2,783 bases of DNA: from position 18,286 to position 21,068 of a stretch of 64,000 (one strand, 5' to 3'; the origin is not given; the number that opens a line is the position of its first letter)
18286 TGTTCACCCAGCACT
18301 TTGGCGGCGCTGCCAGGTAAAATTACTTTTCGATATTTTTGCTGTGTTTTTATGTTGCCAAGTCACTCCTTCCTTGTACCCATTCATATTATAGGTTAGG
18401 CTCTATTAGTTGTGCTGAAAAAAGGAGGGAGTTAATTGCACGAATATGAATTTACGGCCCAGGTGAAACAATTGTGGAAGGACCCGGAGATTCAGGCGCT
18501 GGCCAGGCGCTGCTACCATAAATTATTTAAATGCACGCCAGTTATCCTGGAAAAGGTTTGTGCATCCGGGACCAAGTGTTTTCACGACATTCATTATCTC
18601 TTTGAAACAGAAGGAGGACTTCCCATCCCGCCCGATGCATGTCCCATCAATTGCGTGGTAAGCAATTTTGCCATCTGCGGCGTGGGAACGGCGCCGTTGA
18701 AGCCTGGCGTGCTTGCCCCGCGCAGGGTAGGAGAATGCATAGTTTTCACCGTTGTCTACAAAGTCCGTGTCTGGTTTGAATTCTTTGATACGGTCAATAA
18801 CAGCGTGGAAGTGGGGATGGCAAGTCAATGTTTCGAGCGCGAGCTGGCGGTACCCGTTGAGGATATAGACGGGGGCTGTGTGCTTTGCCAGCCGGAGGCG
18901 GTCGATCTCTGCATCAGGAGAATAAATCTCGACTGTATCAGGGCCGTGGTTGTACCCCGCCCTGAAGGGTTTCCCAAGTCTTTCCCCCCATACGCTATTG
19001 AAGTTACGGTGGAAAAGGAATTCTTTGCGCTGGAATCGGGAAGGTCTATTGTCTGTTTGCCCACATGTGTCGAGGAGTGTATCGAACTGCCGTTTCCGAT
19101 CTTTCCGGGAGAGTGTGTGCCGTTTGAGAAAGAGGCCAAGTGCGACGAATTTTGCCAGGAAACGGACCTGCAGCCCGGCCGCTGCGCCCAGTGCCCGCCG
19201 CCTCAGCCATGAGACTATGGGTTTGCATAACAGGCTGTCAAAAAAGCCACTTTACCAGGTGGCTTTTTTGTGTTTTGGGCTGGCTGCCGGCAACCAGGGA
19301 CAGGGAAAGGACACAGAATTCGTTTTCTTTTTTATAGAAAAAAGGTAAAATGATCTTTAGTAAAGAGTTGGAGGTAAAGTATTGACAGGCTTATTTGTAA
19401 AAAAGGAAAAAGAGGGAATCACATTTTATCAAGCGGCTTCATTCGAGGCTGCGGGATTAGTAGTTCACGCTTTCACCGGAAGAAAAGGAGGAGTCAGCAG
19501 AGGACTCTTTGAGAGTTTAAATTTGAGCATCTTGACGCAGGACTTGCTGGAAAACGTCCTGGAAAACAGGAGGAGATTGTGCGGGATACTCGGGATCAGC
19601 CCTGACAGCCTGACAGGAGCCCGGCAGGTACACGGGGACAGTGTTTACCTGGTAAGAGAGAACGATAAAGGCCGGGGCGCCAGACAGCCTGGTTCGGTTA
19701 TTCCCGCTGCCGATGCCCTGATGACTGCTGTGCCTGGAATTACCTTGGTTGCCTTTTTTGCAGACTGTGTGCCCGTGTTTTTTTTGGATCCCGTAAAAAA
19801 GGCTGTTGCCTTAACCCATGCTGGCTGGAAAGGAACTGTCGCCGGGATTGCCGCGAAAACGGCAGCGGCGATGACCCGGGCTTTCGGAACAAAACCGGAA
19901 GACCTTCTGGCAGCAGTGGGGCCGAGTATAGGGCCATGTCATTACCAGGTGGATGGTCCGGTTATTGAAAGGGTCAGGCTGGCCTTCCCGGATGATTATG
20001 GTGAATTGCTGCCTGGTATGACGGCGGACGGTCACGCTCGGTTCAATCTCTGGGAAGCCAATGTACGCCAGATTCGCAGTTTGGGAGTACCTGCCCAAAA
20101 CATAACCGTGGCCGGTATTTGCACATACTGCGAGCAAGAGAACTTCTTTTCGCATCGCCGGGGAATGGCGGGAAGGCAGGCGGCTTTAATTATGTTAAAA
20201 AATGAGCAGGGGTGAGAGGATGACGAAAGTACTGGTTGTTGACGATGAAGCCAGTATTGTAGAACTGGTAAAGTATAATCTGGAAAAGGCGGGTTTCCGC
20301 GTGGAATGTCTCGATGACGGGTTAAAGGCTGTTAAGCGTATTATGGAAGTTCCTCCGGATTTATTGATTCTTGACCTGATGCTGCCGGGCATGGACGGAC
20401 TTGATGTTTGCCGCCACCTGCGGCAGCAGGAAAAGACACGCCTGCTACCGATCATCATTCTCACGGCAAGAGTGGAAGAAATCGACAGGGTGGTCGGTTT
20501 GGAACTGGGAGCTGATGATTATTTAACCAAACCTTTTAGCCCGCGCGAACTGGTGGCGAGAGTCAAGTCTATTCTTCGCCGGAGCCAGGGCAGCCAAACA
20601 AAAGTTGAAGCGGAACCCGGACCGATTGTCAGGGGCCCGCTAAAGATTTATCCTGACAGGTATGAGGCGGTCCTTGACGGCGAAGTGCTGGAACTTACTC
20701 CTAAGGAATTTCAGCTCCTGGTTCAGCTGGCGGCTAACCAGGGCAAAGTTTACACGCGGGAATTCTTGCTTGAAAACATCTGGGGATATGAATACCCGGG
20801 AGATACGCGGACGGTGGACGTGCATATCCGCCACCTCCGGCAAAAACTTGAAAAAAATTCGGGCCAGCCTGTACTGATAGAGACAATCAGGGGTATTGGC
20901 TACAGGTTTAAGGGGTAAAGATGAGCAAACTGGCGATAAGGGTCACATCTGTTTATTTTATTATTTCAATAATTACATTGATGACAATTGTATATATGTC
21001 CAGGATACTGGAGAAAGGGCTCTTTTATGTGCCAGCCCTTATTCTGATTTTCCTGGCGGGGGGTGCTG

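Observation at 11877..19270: Candidate undescribed late-sporulation spore-surface island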

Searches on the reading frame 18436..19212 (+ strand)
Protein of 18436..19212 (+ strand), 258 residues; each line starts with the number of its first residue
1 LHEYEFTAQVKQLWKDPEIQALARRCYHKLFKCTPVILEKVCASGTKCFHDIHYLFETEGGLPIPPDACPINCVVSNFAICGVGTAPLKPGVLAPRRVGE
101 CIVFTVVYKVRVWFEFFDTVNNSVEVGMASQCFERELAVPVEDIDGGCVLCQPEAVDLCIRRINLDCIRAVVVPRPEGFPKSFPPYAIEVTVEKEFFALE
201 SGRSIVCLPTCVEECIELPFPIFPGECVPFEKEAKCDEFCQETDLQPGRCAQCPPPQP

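Call 3: search_protein_families(library=pfam, proteins=[window:18436-19212:+], max_evalue=0.1)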
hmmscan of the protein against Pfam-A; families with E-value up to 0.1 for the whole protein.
window:18436-19212:+ (258 aa): 0 families

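Call 4: search_protein_families(library=ncbifam, proteins=[window:18436-19212:+], max_evalue=0.1)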
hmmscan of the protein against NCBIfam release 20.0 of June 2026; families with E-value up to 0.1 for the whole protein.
window:18436-19212:+ (258 aa): 0 families

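Call 30: find_homologous_proteins(query=window:18436-19212:+)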
Query window:18436-19212:+ (258 aa): 54 proteins with E <= 0.001 among 417 candidates.
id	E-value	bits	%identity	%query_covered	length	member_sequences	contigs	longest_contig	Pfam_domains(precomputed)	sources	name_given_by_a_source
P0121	3.3e-167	573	94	100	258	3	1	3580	-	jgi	-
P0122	8.7e-145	499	81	100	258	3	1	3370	-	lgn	-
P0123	5.8e-142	490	80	100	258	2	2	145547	-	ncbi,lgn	-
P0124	1.7e-140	485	81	100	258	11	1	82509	-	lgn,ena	-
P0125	1.9e-140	485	80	97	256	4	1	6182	-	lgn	-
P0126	2.1e-140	485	79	98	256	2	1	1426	-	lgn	-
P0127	2.9e-140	485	81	100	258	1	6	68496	-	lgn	-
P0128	2.2e-139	482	78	100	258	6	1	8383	-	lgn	-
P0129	2.3e-139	482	79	98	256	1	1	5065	-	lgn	-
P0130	1.3e-135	469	76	100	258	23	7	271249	-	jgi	jgi:hypothetical protein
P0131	1.6e-135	469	78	100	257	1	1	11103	-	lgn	-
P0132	9.9e-135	466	76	100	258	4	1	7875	-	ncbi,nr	ncbi:MAG: hypothetical protein PHX01_04920 [Clostridia bacterium]|nr:hypothetical protein [Clostridi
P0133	1.4e-132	459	76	100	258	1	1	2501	-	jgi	-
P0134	4.8e-132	458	72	100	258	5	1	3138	-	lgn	-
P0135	5.0e-132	458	74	100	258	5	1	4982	-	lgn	-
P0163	1.5e-104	367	62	99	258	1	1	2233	-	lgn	-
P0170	6.1e-94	333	66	87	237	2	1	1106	-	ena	-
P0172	1.2e-44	171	47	89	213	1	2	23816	PF10628.15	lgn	-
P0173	2.8e-39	153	40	74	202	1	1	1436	-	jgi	jgi:hypothetical protein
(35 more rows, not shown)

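Call 33: search_protein_families(library=pfam, alignment_id=A2, max_evalue=10)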
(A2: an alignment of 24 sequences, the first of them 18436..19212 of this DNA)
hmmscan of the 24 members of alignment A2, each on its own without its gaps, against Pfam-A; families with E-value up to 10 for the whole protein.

A. member 1, window:18436-19212:+ (258 aa): 0 families

B. families by the number of members that match (of 24 scanned): 2 families
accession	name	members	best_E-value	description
PF10628.14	CotE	2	1.1e-07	Outer spore coat protein E (CotE)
PF07293.16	DUF1450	1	0.096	Protein of unknown function (DUF1450)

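Call 36: search_protein_families(library=pfam, proteins=[P0172, P0173, P0170, P0163], max_evalue=10)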
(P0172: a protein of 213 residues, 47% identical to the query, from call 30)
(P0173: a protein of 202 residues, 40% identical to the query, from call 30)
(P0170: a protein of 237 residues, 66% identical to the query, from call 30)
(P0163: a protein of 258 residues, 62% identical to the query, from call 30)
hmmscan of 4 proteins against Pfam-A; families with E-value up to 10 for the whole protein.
P0172 (213 aa): 1 family
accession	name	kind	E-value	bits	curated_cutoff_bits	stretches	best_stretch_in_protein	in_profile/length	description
PF10628.14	CotE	-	1.1e-07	32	25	1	10-163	4-145/177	Outer spore coat protein E (CotE)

P0173 (202 aa): 0 families

P0170 (237 aa): 0 families

P0163 (258 aa): 0 families

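Call 37: search_protein_families(library=ncbifam, alignment_id=A2, max_evalue=10)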
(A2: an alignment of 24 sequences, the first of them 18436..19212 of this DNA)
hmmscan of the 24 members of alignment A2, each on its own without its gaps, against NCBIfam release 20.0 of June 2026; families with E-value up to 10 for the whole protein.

A. member 1, window:18436-19212:+ (258 aa): 1 family
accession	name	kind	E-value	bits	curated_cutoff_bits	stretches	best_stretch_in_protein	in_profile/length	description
NF038042.1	actinodefensin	subfamily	1.3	9.6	65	0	226-251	35-59/69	actinodefensin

B. families by the number of members that match (of 24 scanned): 4 families
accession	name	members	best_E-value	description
NF053560.1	crenactin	2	0.13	crenactin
NF038042.1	actinodefensin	2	1.3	actinodefensin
NF011779.0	PRK15243.1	1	0.25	virulence genes transcriptional activator SpvR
NF047792.1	CCPGW_fam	1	1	CCPGW family putative bacteriocin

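Call 88: search_solved_structures(query=A2, max_evalue=10, show_alignments=2)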
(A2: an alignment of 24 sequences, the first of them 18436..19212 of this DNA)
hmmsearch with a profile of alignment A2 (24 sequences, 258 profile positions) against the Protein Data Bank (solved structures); distinct sequences matched with E-value up to 10: 0.

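Call 89: search_solved_structures(query=P0172, max_evalue=10, show_alignments=1)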
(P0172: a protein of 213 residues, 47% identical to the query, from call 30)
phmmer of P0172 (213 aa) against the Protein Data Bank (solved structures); distinct sequences matched with E-value up to 10: 1.
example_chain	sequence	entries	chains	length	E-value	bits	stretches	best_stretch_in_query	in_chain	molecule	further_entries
9g6k_LO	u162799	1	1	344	1.8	11.5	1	36-75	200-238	LSU ribosomal protein L2P, putative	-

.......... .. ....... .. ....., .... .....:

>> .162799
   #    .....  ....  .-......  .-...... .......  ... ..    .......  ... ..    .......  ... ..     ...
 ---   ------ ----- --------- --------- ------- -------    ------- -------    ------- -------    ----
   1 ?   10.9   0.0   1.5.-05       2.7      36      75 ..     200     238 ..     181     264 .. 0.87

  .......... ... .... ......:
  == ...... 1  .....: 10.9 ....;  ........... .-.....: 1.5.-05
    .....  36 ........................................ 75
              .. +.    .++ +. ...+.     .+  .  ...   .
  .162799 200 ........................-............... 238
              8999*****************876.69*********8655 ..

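Call 93: find_encoding_contigs(protein=P0121, flank=5000, max_places=2)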
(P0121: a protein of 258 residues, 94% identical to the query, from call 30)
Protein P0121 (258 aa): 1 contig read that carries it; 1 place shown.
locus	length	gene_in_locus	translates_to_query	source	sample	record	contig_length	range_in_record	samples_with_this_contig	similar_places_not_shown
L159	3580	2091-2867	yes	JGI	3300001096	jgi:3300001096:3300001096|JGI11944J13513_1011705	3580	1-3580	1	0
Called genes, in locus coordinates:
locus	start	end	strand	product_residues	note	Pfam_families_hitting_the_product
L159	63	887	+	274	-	PF01471:PG_binding_1, PF00188:CAP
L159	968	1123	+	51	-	-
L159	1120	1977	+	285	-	PF01471:PG_binding_1, PF00188:CAP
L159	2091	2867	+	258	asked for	-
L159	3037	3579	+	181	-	?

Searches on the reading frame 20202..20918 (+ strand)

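Call 98: search_protein_families(library=pfam, proteins=[window:20202-20918:+], max_evalue=0.001)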
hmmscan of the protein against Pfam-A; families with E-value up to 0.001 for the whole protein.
window:20202-20918:+ (238 aa): 2 families
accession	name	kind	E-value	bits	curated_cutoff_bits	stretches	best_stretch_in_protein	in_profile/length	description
PF00072.30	Response_reg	-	5.8e-31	107.4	30.2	1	10-122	1-111/111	Response regulator receiver domain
PF00486.34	Trans_reg_C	-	1.4e-30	105.6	26.2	1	160-236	1-77/77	Transcriptional regulatory protein, C terminal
